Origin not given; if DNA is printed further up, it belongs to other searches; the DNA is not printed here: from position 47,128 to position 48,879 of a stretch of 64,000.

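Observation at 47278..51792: GT2 processive glycosyltransferase translationally coupled to a 522-aa polytopic membrane protein and followed by a neutral-ceramidase-like hydrolase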

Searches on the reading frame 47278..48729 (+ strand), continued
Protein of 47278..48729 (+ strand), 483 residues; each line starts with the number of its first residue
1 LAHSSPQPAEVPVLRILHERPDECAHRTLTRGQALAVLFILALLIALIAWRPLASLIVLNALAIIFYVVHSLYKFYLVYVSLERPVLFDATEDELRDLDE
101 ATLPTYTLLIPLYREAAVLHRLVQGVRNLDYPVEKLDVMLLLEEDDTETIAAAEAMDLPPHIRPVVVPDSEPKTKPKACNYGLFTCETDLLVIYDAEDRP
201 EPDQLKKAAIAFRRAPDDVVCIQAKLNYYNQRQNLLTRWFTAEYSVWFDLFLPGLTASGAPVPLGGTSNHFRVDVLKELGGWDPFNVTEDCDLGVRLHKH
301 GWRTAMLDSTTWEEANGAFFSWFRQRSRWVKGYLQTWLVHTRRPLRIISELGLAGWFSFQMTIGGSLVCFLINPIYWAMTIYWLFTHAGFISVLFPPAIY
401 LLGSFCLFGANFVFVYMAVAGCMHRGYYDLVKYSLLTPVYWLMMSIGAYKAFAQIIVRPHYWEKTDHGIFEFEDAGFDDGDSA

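Call 101: search_protein_families(library=pfam, proteins=[L098:9347-12112:+, L100:8067-11390:+, L104:9340-11976:+, L106:9400-12342:+, L114:27-3023:+, L108:4003-7416:+, L074:11600-13942:+, L075:7340-8995:+, L100:11422-13275:+, L067:13628-15328:+], max_evalue=0.01)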
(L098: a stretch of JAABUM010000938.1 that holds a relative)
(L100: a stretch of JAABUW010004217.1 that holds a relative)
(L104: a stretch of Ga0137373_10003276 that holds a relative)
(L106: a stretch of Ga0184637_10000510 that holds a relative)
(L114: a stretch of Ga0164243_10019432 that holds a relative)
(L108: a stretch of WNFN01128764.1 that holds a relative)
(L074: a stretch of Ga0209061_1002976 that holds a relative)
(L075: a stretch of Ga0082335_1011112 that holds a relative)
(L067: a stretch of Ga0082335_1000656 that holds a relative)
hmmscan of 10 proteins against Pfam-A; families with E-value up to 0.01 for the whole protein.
L098:9347-12112:+ (921 aa): 0 families

L100:8067-11390:+ (1107 aa): 0 families

L104:9340-11976:+ (878 aa): 0 families

L106:9400-12342:+ (980 aa): 1 family
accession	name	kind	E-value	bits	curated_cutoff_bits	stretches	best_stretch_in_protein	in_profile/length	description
PF08239.17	SH3_3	-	0.0012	19.5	27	1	924-977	2-51/54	Bacterial SH3 domain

L114:27-3023:+ (998 aa): 5 families
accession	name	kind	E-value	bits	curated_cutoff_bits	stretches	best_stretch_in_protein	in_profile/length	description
PF13641.12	Glyco_tranf_2_3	-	4.4e-27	96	27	1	34-262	1-230/230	Glycosyltransferase like family 2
PF13632.12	Glyco_trans_2_3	-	6.2e-24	85.3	27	1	120-314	1-178/198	Glycosyl transferase family group 2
PF00535.33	Glycos_transf_2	-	1.2e-10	42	23.3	1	38-173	2-132/168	Glycosyl transferase family 2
PF13231.12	PMT_2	-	4.9e-06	27.3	26.1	1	560-680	21-142/160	Dolichyl-phosphate-mannose-protein mannosyltransferase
PF13506.12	Glyco_transf_21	-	0.00018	21.5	21.7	1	96-259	7-172/174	Glycosyl transferase family 21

L108:4003-7416:+ (1138 aa): 4 families
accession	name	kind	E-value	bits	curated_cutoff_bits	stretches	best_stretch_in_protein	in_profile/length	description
PF13641.12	Glyco_tranf_2_3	-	6.4e-22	79.1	27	1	198-424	3-230/230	Glycosyltransferase like family 2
PF13632.12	Glyco_trans_2_3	-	2.3e-20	73.7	27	1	282-497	1-166/198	Glycosyl transferase family group 2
PF00535.33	Glycos_transf_2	-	7.9e-10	39.4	23.3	1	200-332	2-131/168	Glycosyl transferase family 2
PF13231.12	PMT_2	-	7.7e-06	26.6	26.1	1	721-830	22-130/160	Dolichyl-phosphate-mannose-protein mannosyltransferase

L074:11600-13942:+ (780 aa): 1 family
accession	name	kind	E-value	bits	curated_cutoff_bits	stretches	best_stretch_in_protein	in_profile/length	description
PF03170.19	BcsB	-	5.6e-48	164.1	21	1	97-688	39-605/606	Bacterial cellulose synthase subunit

L075:7340-8995:+ (552 aa): 1 family
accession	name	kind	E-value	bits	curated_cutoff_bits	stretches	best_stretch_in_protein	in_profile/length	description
PF03170.19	BcsB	-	5.3e-26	91.6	21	2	34-335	5-280/606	Bacterial cellulose synthase subunit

L100:11422-13275:+ (617 aa): 0 families

L067:13628-15328:+ (566 aa): 0 families

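Call 110: search_protein_families(library=pfam, proteins=[L067:15162-18788:+, L070:53-2221:+, L067:18790-19680:+, L079:5383-6390:+, L079:7809-9278:+, L079:9401-10597:-, L089:8184-10481:+, L072:14243-15925:+, L080:12570-13583:+], max_evalue=0.001)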
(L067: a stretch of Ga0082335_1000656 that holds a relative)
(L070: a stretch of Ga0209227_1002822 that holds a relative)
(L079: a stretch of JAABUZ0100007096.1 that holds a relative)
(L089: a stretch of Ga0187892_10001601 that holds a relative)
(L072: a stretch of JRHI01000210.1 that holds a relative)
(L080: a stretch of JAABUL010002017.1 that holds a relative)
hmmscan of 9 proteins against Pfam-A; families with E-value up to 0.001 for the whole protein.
L067:15162-18788:+ (1208 aa): 1 family
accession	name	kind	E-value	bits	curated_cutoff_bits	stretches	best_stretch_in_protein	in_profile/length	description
PF03170.19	BcsB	-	1e-51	176.5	21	1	506-1110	5-602/606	Bacterial cellulose synthase subunit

L070:53-2221:+ (722 aa): 1 family
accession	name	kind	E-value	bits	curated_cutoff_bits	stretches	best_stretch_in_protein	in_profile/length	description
PF03170.19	BcsB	-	4.4e-75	253.7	21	2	41-342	3-281/606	Bacterial cellulose synthase subunit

L067:18790-19680:+ (296 aa): 1 family
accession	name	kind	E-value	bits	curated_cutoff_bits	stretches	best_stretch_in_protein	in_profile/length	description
PF00990.26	GGDEF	-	1.7e-16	60.9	23.8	1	141-284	2-156/161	Diguanylate cyclase, GGDEF domain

L079:5383-6390:+ (335 aa): 3 families
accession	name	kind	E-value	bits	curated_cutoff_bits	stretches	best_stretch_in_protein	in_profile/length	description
PF00535.33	Glycos_transf_2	-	3.5e-31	108.9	23.3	1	30-192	1-166/168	Glycosyl transferase family 2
PF13641.12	Glyco_tranf_2_3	-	5.2e-05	23.8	27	1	29-165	3-142/230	Glycosyltransferase like family 2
PF12804.13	NTP_transf_3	-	0.00085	20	27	0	86-170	60-144/160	MobA-like NTP transferase domain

L079:7809-9278:+ (489 aa): 6 families
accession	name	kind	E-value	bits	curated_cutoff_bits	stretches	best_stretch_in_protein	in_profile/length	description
PF01593.30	Amino_oxidase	-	1.1e-29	104.5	19.8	1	15-460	1-443/443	Flavin containing amine oxidoreductase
PF13450.12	NAD_binding_8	-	3.8e-12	46.7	21.9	1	10-76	1-67/68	NAD(P)-binding Rossmann-like domain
PF01266.30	DAO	-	7.4e-11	42.6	27.9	1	7-46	1-40/353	FAD dependent oxidoreductase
PF12831.13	FAD_oxidored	-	5.1e-05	23.2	27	1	8-82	2-73/416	FAD dependent oxidoreductase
PF07992.20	Pyr_redox_2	-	0.00018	21.5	26.1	1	6-37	1-32/291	Pyridine nucleotide-disulphide oxidoreductase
PF00890.30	FAD_binding_2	-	0.0002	21.1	20.4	1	8-44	2-37/414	FAD binding domain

L079:9401-10597:- (398 aa): 0 families

L089:8184-10481:+ (765 aa): 3 families
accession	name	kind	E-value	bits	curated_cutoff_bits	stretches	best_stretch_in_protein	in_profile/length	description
PF18911.6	PKD_4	-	6.4e-10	39.4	27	1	342-408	15-80/85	PKD domain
PF13472.12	Lipase_GDSL_2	-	3.6e-07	31.3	32.9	1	594-750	22-177/178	GDSL-like Lipase/Acylhydrolase family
PF00801.26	PKD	-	4e-05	24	23.5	1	349-406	17-76/80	PKD domain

L072:14243-15925:+ (560 aa): 4 families
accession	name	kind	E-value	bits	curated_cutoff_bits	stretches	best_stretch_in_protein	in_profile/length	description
PF00437.27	T2SSE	-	4e-92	309.1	24.9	1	174-553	4-369/370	Type II/IV secretion system protein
PF05157.20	MshEN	-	3.5e-15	56.2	23.1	1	82-167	2-88/90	MshEN domain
PF13401.12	AAA_22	-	0.00044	21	27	0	312-351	5-44/130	AAA domain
PF13604.12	AAA_30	-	0.00062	20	27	0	306-399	12-106/191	AAA domain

L080:12570-13583:+ (337 aa): 4 families
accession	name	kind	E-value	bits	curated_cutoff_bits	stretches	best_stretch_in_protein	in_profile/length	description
PF00535.33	Glycos_transf_2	-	3.8e-34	118.5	23.3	1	24-186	1-166/168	Glycosyl transferase family 2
PF13641.12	Glyco_tranf_2_3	-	6.1e-07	30.1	27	1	23-156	3-139/230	Glycosyltransferase like family 2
PF13506.12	Glyco_transf_21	-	0.00012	22.1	21.7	1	95-167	21-94/174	Glycosyl transferase family 21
PF12804.13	NTP_transf_3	-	0.00041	21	27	0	89-164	69-144/160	MobA-like NTP transferase domain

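Call 112: search_solved_structures(query=L080:12570-13583:+, max_evalue=0.00001)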
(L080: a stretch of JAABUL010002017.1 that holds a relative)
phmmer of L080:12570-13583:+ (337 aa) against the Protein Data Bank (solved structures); distinct sequences matched with E-value up to 0.00001: 11.
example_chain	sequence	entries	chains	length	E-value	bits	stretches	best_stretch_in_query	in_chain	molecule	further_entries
5ekp_C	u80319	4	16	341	1.6e-92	313.5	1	23-325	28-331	Uncharacterized glycosyltransferase sll0501 | Glycosyltransferase sll0501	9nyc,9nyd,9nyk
9nye_A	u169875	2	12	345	1.6e-92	313.5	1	23-325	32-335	Glycosyltransferase sll0501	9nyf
5eke_A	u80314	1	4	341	2e-91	309.9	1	23-325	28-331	Uncharacterized glycosyltransferase sll0501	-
9bhc_C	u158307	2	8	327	4e-52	180.8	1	23-324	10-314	Undecaprenyl-phosphate 4-deoxy-4-formamido-L-arabinose transferase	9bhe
9hwj_A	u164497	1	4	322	5.1e-52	180.4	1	20-324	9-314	Undecaprenyl-phosphate 4-deoxy-4-formamido-L-arabinose transferase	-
8vxh_A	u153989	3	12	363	5.6e-52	180.3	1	23-324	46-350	Undecaprenyl-phosphate 4-deoxy-4-formamido-L-arabinose transferase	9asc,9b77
5mlz_A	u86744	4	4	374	9.6e-17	64.5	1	23-147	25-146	Dolichol monophosphate mannose synthase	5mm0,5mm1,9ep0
2z87_A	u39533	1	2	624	1.6e-08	37.5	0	21-128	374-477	Chondroitin synthase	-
2z86_A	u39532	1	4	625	1.6e-08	37.5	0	21-128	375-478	Chondroitin synthase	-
5hea_A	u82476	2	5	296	5e-07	32.6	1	22-114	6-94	Putative glycosyltransferase (GalT1)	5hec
9jma_A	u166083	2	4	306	6.2e-07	32.3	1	23-140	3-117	GalNAc(5)-diNAcBac-PP-undecaprenol beta-1,3-glucosyltransferase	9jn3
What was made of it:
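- On Polyprenyl-phosphate glycosyltransferases (GtrB/ArnC/DPMS type GT2): A true member of this family in L080 gives 1.6e-92 to GtrB (call 112).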

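Call 116: list_cluster_members(proteins=[P0291, P0293, P0296, P0297, P0303, P0304, P0307, P0309, P0317, P0318])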
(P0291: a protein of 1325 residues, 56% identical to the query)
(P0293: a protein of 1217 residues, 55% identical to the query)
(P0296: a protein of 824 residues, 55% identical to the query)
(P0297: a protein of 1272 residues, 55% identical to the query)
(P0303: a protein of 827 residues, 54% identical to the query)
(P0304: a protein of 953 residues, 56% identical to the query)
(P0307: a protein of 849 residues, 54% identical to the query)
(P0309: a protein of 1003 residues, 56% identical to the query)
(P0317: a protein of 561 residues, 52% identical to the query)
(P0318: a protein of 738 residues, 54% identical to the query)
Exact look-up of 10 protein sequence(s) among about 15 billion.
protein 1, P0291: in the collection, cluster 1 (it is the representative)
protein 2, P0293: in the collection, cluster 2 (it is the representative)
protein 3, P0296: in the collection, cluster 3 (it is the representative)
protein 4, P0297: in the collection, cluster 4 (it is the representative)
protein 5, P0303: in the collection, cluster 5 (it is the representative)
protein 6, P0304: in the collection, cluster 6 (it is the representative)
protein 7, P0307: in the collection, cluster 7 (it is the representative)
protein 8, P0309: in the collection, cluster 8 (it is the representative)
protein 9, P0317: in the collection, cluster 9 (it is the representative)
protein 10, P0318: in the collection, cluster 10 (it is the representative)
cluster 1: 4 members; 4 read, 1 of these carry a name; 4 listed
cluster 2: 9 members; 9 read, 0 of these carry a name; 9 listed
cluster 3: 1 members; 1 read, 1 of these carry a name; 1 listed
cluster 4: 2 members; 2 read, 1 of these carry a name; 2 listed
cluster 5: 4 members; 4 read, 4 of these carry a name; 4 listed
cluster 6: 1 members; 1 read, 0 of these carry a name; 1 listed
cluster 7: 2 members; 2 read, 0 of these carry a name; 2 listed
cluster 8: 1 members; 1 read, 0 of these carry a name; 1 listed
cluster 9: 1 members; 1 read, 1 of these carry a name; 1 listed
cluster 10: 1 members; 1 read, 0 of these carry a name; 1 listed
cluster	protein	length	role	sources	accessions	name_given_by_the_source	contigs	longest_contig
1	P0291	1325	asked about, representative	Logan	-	-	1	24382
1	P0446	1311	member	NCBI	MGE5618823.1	MAG: glycosyltransferase [Sphingomonadaceae bacterium]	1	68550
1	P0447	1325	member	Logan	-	-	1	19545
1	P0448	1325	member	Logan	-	-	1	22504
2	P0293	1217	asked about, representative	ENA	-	-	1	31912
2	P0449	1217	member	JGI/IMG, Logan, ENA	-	-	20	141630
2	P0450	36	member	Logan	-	-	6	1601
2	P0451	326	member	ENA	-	-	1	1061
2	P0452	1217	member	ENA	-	-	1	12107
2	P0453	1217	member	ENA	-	-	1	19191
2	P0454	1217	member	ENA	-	-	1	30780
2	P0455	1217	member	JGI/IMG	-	-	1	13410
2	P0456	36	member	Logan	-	-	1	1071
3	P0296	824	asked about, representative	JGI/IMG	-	glycosyltransferase XagB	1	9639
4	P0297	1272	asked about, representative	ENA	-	-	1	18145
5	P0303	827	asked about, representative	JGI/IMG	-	cellulose synthase/poly-beta-1,6-N-acetylglucosamine synthase-like glycosyltransferase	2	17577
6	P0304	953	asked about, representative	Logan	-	-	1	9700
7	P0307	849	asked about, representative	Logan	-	-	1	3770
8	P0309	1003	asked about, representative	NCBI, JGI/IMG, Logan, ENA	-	-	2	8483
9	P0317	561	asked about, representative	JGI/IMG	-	glycosyltransferase XagB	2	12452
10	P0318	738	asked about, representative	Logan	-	-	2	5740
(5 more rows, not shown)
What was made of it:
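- Source names on family members include Chloroflexota and Solirubrobacteraceae (call 116).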
